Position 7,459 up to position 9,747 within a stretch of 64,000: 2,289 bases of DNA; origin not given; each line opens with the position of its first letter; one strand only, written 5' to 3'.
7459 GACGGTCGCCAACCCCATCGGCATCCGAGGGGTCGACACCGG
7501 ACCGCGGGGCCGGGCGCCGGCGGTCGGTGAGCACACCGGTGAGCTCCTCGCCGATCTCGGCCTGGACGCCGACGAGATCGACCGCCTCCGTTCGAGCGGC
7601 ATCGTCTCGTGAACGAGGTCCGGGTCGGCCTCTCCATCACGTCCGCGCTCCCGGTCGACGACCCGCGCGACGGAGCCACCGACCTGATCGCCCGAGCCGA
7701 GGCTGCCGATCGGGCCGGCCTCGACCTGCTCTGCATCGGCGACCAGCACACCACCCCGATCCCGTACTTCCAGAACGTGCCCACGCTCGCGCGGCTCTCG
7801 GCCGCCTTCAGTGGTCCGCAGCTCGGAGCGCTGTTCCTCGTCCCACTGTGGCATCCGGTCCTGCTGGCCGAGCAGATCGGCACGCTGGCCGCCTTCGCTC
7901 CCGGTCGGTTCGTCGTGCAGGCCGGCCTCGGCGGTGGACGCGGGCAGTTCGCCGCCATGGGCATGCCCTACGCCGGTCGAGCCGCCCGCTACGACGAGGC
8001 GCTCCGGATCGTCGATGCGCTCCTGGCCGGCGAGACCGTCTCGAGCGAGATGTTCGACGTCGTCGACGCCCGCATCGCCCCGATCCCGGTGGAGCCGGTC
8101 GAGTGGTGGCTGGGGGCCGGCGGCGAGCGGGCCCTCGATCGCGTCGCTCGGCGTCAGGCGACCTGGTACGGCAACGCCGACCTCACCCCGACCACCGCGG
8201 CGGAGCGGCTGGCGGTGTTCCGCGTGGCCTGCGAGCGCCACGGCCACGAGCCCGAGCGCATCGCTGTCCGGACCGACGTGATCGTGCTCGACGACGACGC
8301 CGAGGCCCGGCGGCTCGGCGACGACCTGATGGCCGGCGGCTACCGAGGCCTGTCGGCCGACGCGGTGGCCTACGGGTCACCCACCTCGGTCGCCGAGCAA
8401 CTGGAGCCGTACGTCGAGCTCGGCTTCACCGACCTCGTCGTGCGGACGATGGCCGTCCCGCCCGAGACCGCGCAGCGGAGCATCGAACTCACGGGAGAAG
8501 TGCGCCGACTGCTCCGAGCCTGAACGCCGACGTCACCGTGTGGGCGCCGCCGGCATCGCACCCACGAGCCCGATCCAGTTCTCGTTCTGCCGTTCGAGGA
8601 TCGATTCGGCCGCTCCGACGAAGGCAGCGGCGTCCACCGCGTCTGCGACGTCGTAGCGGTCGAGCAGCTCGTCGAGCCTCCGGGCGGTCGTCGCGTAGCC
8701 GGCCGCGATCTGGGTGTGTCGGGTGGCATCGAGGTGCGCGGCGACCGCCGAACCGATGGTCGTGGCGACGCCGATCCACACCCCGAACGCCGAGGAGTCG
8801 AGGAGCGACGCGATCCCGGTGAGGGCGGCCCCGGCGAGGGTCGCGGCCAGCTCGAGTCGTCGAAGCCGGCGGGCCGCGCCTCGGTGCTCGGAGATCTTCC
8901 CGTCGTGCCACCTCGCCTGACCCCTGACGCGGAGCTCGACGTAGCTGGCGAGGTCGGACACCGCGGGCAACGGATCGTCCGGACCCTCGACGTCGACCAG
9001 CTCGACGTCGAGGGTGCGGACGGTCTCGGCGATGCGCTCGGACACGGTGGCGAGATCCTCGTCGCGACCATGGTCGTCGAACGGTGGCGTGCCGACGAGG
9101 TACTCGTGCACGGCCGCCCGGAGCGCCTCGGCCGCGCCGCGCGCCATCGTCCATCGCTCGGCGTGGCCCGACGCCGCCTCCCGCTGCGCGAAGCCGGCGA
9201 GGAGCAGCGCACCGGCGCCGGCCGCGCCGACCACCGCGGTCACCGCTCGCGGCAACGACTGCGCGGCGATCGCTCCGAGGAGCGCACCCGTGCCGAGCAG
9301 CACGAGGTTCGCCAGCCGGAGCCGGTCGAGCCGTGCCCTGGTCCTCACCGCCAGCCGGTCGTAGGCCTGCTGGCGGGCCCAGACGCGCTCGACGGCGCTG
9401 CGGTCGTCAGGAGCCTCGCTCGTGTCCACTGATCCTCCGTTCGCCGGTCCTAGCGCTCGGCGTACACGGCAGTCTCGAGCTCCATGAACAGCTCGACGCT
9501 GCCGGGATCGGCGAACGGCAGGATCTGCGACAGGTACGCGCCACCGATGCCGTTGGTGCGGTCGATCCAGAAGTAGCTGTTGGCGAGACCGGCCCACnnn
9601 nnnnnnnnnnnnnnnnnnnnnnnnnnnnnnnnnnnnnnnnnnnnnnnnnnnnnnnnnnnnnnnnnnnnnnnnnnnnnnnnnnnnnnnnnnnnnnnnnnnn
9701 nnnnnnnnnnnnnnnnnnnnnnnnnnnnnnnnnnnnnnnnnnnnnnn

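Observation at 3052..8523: Single-polypeptide BC-BCCP-CT acyl-CoA carboxylase in an operon with a family-III CoA-transferase and an LLM oxidoreductase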

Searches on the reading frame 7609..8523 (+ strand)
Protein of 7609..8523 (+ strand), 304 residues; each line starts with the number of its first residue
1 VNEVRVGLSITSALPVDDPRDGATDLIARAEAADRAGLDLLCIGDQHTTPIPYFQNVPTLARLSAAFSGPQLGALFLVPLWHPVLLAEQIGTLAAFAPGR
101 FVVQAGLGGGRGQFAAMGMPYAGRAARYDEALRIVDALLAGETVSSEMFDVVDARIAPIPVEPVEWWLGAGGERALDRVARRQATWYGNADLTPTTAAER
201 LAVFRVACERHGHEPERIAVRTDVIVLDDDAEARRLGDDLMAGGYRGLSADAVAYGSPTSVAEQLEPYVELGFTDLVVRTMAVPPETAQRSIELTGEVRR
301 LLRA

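Call 7: search_protein_families(library=pfam, proteins=[window:7609-8523:+])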
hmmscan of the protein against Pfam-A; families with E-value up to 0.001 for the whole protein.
window:7609-8523:+ (304 aa): 1 family
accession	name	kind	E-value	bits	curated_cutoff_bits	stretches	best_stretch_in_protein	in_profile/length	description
PF00296.26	Bac_luciferase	-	1.9e-32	113.3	27.9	1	16-245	13-249/314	Luciferase-like monooxygenase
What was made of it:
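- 7609..8523 (+): Luciferase-like (LLM) oxidoreductase, 304 aa, probably F420-dependent. Bac_luciferase, E 1.9e-32 (call 7).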

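Call 8: search_protein_families(library=ncbifam, proteins=[window:7609-8523:+])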
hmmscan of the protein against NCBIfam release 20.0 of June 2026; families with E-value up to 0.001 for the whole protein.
window:7609-8523:+ (304 aa): 22 families
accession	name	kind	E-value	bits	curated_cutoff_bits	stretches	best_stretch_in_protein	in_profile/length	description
TIGR03619.1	F420_Rv2161c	subfamily_domain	6.2e-24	84.9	166.9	1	75-279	66-246/247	TIGR03619 family F420-dependent LLM class oxidoreductase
TIGR03854.1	F420_MSMEG_3544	hypoth_equivalog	1.1e-22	80.7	295.6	1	76-285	64-273/290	TIGR03854 family LLM class F420-dependent oxidoreductase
TIGR03621.1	F420_MSMEG_2516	subfamily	1.7e-13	50.4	213.15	1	21-216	11-214/295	TIGR03621 family F420-dependent LLM class oxidoreductase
TIGR03560.1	F420_Rv1855c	subfamily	3e-12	46.8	231.4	1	18-219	7-223/227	TIGR03560 family F420-dependent LLM class oxidoreductase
TIGR03557.1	F420_G6P_family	subfamily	2e-11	43.6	210.4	1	22-182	11-181/316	TIGR03557 family F420-dependent LLM class oxidoreductase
TIGR03564.1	F420_MSMEG_4879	subfamily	6.5e-11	42.3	234.25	1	26-277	1-264/265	TIGR03564 family F420-dependent LLM class oxidoreductase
TIGR04021.1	LLM_DMSO2_sfnG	equivalog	1.1e-10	41.4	382.95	1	79-239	86-251/350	dimethylsulfone monooxygenase SfnG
TIGR03558.1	oxido_grp_1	subfamily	1.1e-10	41.2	166.95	1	77-238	75-236/325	MsnO8 family LLM class oxidoreductase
TIGR03885.1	flavin_revert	hypoth_equivalog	2.7e-10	39.9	398.7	1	25-235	14-226/315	TIGR03885 family FMN-dependent LLM class oxidoreductase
TIGR03555.1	F420_mer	equivalog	3.6e-10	39.7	348.7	1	81-177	66-164/325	5,10-methylenetetrahydromethanopterin reductase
TIGR04465.1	ArgArg_F420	equivalog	2e-09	37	470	1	25-235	61-280/364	F420-dependent hydroxymycolic acid dehydrogenase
NF002619.0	PRK02271.1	equivalog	3.4e-09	36.4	276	1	19-178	9-166/329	5,10-methylenetetrahydromethanopterin reductase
TIGR04020.1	seco_metab_LLM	subfamily_domain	1.8e-08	33.9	244.45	1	30-221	25-224/341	MupA/Atu3671 family FMN-dependent luciferase-like monooxygenase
NF001939.1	PRK00719.1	subfamily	1e-07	31.1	510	1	80-241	79-244/373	alkanesulfonate monooxygenase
TIGR03565.1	alk_sulf_monoox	equivalog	1.1e-07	31.3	518.2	1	80-241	79-244/346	FMNH2-dependent alkanesulfonate monooxygenase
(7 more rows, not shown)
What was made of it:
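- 7609..8523 (+): The top NCBIfam hits are all F420-LLM subfamilies, but all fall below their cut-offs (call 8).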

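Call 11: search_solved_structures(query=window:7609-8523:+, max_evalue=0.00001)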
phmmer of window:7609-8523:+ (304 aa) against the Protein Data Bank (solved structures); distinct sequences matched with E-value up to 0.00001: 7.
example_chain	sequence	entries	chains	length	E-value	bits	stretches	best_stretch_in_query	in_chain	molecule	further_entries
8qpl_A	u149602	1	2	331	9.9e-09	38.5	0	81-180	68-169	5,10-methylenetetrahydromethanopterin reductase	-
8qq8_A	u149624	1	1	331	1e-08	38.4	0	81-180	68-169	5,10-methylenetetrahydromethanopterin reductase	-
8qpm_A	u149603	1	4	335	1.1e-08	38.3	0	81-180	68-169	5,10-methylenetetrahydromethanopterin reductase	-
9fp4_A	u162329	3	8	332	2.3e-08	37.2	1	25-238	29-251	F420-dependent hydroxymycolic acid dehydrogenase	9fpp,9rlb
8t0u_A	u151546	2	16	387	6.1e-07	32.6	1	62-236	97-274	FMNH(2)-dependent dimethylsulfone monooxygenase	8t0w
8cbb_A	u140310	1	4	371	1.2e-06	31.6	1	74-233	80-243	Alkanal monooxygenase alpha chain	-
7jv3_A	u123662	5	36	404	2.2e-06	30.7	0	82-241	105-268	Alkanesulfonate monooxygenase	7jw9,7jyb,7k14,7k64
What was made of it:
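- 7609..8523 (+): The best PDB relatives are Mer and F420-dependent hydroxymycolic acid dehydrogenase (call 11).
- Closest known: F420-dependent LLM oxidoreductases. Same: They share the Bac_luciferase TIM-barrel, and they are the best-scoring subfamilies and solved structures for the LLM (calls 8, 11).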

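Call 34: find_homologous_proteins(query=window:7609-8523:+, max_evalue=1e-20)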
Query window:7609-8523:+ (304 aa): 1097 proteins with E <= 1e-20 among 8000 candidates; the best 120 are listed.
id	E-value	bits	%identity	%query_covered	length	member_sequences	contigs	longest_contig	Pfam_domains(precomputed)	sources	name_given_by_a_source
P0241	9.6e-195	664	100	100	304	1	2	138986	PF00296.27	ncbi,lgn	ncbi:MAG: LLM class flavin-dependent oxidoreductase [Actinomycetota bacterium]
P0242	2.3e-151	522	79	99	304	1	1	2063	PF00296.27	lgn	-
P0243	1.4e-131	457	72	98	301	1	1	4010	PF00296.27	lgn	-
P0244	1.9e-131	456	71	98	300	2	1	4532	PF00296.27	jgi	jgi:alkanesulfonate monooxygenase SsuD/methylene tetrahydromethanopterin reductase-like flavin-depen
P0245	2.4e-119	416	66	99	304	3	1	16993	PF00296.27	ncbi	ncbi:MAG: LLM class flavin-dependent oxidoreductase [Actinomycetota bacterium]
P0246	6.3e-119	415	67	98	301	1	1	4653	PF00296.27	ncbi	-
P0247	6.2e-118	412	67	98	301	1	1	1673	PF00296.27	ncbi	-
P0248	7.2e-118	412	66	98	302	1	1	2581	PF00296.27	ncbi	-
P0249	2.2e-117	410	66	98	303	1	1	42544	PF00296.27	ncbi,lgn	ncbi:MAG: LLM class flavin-dependent oxidoreductase [Actinomycetota bacterium]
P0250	4.5e-115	402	67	98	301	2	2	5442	PF00296.27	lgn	-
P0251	9.6e-115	401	65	99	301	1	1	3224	PF00296.27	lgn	-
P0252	2.1e-100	354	55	99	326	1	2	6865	PF00296.27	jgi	jgi:alkanesulfonate monooxygenase SsuD/methylene tetrahydromethanopterin reductase-like flavin-depen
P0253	7.0e-100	353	56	99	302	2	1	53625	PF00296.27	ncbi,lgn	-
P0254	7.1e-100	353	55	99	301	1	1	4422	PF00296.27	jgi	jgi:alkanesulfonate monooxygenase SsuD/methylene tetrahydromethanopterin reductase-like flavin-depen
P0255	2.4e-99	351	56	99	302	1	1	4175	PF00296.27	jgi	jgi:alkanesulfonate monooxygenase SsuD/methylene tetrahydromethanopterin reductase-like flavin-depen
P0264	5.1e-98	346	58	99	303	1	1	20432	PF00296.27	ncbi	ncbi:MAG: LLM class flavin-dependent oxidoreductase [Acidimicrobiales bacterium]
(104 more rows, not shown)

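Call 36: find_encoding_contigs(protein=P0253, flank=8000, max_places=2)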
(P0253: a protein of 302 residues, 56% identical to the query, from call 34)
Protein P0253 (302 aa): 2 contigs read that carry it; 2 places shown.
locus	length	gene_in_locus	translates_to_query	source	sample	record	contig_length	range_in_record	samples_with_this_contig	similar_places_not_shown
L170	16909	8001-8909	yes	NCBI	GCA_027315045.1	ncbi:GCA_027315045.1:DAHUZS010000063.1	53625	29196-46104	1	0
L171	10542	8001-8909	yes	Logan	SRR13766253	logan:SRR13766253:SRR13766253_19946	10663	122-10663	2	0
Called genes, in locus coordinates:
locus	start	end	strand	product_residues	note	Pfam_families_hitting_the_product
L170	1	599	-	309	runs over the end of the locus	PF01636:APH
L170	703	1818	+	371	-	PF20668:DUF6815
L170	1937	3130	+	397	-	PF01070:FMN_dh, PF00478:IMPDH (faint)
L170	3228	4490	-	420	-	PF07690:MFS_1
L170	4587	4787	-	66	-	-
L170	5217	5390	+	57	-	-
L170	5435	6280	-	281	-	PF00857:Isochorismatase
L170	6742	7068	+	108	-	PF01544:CorA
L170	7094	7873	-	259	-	PF00561:Abhydrolase_1, PF12146:Hydrolase_4, PF12697:Abhydrolase_6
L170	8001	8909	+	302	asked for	PF00296:Bac_luciferase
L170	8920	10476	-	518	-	PF00135:COesterase, PF20434:BD-FAE (weak), PF07859:Abhydrolase_3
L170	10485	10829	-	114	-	-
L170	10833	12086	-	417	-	PF00296:Bac_luciferase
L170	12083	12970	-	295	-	PF00106:adh_short, PF08659:KR, PF13561:adh_short_C2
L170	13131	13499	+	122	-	PF00903:Glyoxalase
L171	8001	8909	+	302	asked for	PF00296:Bac_luciferase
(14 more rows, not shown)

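Call 37: find_encoding_contigs(protein=P0264, flank=8000, max_places=2)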
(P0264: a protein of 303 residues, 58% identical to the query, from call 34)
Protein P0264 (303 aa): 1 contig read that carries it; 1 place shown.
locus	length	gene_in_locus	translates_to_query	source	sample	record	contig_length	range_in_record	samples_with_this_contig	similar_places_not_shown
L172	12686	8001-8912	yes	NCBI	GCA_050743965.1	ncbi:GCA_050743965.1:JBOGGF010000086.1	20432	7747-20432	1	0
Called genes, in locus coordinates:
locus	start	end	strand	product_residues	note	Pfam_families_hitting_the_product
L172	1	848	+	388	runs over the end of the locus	PF07883:Cupin_2 (weak), PF02311:AraC_binding (weak)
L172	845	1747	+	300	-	PF00701:DHDPS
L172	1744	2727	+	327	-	-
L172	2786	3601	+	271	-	PF00596:Aldolase_II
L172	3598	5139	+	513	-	PF20695:UbiD_N (weak), PF01977:UbiD, PF20696:UbiD_C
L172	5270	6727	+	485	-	PF20695:UbiD_N, PF01977:UbiD, PF20696:UbiD_C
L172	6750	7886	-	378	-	-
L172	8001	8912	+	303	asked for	PF00296:Bac_luciferase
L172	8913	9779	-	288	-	PF00248:Aldo_ket_red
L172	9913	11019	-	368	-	PF00067:p450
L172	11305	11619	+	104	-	-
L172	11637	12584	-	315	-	PF00126:HTH_1, PF03466:LysR_substrate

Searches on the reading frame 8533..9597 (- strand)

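Call 7: search_protein_families(library=pfam, proteins=[window:8533-9597:-])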
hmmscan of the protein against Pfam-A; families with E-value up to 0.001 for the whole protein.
window:8533-9597:- (354 aa): 3 families
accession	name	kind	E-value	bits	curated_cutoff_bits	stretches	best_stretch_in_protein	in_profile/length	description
PF18181.6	SLATT_1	-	2.5e-21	76.4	26.3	1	219-341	1-122/122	SMODS and SLOG-associating 2TM effector domain 1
PF14015.11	DUF4231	-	1.7e-13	51.3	24.7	1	79-176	3-98/103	Protein of unknown function (DUF4231)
PF18184.6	SLATT_3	-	4.1e-07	30.8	26.3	1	78-198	6-125/155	SMODS and SLOG-associating 2TM effector domain 3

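Call 8: search_protein_families(library=ncbifam, proteins=[window:8533-9597:-])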
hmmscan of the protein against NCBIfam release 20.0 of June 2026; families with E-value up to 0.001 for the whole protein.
window:8533-9597:- (354 aa): 2 families
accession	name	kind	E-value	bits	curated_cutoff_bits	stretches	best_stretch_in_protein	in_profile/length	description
NF033634.1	SLATT_1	domain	3.4e-28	98.2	41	2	219-342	1-129/132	SLATT domain-containing protein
NF033610.1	SLATT_3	domain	2.3e-08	34.2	45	1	77-197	6-128/170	SLATT domain-containing protein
